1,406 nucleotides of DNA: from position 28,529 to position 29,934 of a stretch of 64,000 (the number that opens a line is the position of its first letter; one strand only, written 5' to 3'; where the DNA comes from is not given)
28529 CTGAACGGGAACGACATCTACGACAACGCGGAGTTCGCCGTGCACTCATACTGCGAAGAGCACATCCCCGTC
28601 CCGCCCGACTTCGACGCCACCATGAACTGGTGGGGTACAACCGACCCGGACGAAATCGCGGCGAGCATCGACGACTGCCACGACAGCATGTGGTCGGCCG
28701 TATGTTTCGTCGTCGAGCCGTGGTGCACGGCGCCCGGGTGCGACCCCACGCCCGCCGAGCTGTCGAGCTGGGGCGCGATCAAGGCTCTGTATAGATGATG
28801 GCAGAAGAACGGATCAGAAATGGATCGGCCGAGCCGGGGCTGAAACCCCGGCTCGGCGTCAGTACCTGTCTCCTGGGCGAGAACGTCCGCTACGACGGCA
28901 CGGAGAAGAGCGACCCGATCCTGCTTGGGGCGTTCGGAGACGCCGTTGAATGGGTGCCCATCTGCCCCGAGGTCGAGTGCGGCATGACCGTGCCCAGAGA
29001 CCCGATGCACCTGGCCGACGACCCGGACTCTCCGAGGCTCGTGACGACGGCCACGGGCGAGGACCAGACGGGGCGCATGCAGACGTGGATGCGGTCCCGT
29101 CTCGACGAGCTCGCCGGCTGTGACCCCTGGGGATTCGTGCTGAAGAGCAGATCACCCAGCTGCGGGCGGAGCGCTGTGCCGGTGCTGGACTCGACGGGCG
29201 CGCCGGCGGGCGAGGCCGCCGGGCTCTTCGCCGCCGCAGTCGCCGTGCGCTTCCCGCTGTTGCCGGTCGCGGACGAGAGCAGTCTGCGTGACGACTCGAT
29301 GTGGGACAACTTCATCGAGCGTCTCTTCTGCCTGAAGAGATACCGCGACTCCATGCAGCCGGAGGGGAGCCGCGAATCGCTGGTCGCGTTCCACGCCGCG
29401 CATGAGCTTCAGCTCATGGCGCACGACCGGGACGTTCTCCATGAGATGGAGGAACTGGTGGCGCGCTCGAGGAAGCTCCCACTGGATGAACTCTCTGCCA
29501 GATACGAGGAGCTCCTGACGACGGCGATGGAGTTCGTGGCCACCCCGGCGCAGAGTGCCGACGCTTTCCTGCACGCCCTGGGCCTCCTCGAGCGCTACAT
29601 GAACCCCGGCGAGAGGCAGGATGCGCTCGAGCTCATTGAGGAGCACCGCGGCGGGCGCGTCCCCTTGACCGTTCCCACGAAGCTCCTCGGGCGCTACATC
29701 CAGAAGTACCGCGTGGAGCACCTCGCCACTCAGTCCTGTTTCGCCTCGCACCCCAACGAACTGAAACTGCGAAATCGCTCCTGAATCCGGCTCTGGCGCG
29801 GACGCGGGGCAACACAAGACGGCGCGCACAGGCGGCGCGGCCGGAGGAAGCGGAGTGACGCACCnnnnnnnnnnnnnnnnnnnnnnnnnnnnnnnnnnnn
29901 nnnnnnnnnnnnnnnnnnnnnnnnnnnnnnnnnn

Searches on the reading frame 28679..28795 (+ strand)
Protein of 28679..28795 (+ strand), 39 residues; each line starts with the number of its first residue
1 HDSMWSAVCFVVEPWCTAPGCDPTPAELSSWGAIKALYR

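Call 14: search_protein_families(library=ncbifam, proteins=[window:28679-28795:+], max_evalue=10)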
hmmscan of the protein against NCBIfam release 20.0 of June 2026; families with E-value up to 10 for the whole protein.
seq(39 aa): 0 families

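Call 72: search_protein_families(library=pfam, proteins=[window:28679-28795:+], max_evalue=1)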
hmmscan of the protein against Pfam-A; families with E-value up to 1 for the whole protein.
seq(39 aa): 0 families

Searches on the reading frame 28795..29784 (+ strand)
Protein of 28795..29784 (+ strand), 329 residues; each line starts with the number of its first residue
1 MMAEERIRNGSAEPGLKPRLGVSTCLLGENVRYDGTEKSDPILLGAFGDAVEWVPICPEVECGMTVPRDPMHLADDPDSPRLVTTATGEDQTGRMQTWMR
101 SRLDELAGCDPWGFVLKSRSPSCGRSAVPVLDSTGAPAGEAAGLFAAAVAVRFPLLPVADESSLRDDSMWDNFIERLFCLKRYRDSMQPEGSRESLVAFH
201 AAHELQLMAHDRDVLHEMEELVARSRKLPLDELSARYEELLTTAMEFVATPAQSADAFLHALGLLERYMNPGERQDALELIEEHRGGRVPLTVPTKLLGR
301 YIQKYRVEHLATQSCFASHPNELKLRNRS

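Call 8: search_protein_families(library=pfam, proteins=[window:28795-29784:+], max_evalue=0.001)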
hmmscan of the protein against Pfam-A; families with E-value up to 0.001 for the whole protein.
window:28795-29784:+ (329 aa): 2 families
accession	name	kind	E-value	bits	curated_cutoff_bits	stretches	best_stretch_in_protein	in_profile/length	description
PF04463.17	2-thiour_desulf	-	1.1e-32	113.4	34.7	1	21-161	2-141/141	2-thiouracil desulfurase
PF08349.16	DUF1722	-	1.7e-24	86.8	22.5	1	205-320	2-117/117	Protein of unknown function (DUF1722)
